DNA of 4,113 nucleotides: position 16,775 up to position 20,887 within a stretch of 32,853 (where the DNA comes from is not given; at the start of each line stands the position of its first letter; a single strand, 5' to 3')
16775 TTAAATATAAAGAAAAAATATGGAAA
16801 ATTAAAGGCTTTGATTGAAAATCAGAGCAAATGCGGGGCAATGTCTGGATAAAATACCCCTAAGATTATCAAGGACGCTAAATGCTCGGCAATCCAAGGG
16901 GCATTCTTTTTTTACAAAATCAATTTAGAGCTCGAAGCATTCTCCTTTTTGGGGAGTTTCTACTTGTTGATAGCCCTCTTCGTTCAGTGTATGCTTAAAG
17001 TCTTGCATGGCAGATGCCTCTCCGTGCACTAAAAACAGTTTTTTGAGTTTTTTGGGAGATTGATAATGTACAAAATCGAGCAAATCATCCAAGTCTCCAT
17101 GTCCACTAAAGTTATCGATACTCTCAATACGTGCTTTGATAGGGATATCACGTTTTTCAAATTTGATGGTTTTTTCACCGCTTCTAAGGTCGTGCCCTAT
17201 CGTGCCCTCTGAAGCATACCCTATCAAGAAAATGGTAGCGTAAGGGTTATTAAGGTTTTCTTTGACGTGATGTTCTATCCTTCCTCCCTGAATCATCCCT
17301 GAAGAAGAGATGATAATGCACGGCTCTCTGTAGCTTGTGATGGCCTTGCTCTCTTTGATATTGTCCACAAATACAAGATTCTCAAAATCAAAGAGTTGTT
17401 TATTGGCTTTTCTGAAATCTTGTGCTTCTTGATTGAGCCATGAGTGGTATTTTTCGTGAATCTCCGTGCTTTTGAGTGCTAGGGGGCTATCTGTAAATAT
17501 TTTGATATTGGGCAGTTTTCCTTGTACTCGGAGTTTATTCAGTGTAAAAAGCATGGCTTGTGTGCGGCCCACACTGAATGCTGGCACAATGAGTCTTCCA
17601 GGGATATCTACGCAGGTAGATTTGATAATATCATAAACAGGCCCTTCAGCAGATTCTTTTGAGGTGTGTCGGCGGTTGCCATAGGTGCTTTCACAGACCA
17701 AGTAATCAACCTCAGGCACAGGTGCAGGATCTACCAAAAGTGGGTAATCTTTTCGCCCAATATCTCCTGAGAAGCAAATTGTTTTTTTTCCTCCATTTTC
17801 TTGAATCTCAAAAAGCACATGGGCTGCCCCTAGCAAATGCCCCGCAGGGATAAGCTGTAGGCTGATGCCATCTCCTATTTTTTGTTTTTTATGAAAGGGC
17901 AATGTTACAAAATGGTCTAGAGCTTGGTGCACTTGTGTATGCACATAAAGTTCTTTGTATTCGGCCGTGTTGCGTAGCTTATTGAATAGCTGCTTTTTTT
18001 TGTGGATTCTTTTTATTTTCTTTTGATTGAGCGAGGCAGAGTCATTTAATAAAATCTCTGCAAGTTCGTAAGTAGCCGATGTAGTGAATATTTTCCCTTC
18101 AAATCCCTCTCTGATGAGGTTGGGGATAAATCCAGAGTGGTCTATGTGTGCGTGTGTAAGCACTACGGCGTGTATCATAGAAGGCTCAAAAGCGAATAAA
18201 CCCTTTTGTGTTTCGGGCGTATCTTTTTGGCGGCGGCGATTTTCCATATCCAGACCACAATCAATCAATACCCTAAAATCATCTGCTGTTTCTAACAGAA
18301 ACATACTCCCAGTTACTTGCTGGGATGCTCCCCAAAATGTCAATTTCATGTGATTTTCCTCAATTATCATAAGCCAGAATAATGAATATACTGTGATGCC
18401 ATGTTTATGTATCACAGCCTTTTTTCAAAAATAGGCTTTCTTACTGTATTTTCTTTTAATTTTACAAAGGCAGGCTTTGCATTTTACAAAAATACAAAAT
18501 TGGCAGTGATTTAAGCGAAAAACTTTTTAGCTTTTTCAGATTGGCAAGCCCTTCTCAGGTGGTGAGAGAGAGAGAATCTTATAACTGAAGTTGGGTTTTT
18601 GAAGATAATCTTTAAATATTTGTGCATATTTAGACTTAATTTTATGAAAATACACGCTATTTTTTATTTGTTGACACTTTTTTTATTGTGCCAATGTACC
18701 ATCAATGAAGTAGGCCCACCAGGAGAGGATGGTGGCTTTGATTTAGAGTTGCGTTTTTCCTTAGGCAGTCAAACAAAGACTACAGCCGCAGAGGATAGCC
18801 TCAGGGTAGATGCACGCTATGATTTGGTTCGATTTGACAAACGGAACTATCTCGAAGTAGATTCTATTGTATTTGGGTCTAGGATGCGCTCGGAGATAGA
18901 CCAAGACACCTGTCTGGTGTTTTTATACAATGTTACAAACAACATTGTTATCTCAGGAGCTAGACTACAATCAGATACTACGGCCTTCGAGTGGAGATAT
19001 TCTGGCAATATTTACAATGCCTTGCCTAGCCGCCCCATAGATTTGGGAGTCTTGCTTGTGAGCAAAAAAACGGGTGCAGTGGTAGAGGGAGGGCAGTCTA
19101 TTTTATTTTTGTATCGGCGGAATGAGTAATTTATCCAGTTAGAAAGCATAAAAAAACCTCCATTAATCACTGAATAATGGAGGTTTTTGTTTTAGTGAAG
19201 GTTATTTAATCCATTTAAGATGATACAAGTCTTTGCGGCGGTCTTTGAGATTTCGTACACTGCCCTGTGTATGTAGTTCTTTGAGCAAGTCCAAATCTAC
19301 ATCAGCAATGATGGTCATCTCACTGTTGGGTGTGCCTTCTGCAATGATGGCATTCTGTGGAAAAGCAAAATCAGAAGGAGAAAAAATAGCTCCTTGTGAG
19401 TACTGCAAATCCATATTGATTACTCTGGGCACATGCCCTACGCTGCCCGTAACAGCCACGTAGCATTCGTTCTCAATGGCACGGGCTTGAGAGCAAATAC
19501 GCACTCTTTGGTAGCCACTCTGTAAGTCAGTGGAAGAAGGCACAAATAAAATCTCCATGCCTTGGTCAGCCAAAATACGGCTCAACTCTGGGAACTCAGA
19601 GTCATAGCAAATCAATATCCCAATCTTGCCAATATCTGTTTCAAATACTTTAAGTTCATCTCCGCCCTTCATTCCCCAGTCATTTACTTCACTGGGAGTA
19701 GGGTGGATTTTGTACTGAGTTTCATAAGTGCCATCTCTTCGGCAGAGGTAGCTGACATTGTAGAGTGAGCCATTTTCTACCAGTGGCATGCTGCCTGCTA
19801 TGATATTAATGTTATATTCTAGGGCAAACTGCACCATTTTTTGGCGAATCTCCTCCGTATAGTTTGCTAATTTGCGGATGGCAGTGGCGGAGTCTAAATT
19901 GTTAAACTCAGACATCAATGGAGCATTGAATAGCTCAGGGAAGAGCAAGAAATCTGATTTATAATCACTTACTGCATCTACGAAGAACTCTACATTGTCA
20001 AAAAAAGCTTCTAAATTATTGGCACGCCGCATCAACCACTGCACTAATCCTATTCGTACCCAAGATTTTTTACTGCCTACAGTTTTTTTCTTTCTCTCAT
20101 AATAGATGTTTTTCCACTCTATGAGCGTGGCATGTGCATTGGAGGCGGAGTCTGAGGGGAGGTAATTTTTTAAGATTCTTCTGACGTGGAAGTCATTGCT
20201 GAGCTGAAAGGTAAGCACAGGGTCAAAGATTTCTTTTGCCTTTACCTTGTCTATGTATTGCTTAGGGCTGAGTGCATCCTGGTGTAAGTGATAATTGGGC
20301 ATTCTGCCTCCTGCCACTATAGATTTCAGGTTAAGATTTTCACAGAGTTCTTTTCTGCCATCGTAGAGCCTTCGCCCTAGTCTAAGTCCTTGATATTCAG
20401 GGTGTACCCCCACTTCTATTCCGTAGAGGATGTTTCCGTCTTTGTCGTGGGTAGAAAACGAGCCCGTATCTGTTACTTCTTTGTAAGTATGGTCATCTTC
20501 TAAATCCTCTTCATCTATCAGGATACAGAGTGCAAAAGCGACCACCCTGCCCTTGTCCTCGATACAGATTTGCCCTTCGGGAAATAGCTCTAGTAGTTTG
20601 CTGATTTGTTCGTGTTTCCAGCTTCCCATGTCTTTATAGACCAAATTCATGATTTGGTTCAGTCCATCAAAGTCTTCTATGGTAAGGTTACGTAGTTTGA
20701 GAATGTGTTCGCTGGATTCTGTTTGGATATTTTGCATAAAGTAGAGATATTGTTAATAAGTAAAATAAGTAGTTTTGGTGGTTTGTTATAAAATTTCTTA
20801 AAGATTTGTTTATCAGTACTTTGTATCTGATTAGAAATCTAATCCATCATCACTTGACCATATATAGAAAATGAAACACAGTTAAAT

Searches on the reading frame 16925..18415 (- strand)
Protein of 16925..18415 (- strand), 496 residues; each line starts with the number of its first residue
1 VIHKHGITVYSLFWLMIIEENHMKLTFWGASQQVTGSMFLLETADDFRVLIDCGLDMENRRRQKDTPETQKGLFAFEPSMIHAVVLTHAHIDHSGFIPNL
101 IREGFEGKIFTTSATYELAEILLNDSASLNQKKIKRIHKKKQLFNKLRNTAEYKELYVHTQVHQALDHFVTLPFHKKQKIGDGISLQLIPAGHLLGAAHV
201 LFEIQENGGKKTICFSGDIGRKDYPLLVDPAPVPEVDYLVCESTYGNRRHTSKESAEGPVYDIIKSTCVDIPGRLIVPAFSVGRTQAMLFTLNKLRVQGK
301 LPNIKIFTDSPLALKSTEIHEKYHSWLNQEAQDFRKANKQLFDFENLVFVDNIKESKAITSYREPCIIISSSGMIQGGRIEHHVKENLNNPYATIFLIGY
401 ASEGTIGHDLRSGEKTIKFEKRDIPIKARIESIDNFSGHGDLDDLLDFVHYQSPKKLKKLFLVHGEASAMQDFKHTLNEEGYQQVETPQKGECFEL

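Call 48: search_protein_families(library=pfam, proteins=[window:16925-18415:-], max_evalue=0.00001)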
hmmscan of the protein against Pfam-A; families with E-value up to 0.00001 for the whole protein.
window:16925-18415:- (496 aa): 5 families
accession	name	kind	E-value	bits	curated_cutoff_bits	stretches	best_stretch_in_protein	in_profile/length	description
PF10996.14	Beta-Casp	-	5.3e-34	117.8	27.7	1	285-410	1-120/120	Beta-Casp domain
PF07521.17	RMMBL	-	4.5e-16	59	21.6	1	423-488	1-63/63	Zn-dependent metallo-hydrolase RNA specificity domain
PF00753.33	Lactamase_B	-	5.5e-12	46.5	22.7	1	36-230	6-161/196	Metallo-beta-lactamase superfamily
PF12706.13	Lactamase_B_2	-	6.8e-10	39.3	27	1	48-149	2-83/200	Beta-lactamase superfamily domain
PF16661.11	Lactamase_B_6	-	7.5e-09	35.7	27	1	44-206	4-151/193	Metallo-beta-lactamase superfamily domain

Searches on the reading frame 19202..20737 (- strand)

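Call 48: search_protein_families(library=pfam, proteins=[window:19202-20737:-], max_evalue=0.00001)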
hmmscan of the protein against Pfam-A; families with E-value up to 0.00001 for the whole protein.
window:19202-20737:- (511 aa): 2 families
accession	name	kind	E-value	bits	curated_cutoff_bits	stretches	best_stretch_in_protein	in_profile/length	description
PF00795.27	CN_hydrolase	-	9.7e-39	133.7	23.2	1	229-488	2-254/256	Carbon-nitrogen hydrolase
PF00583.31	Acetyltransf_1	-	1.8e-07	31.9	20.7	1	29-149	4-105/116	Acetyltransferase (GNAT) family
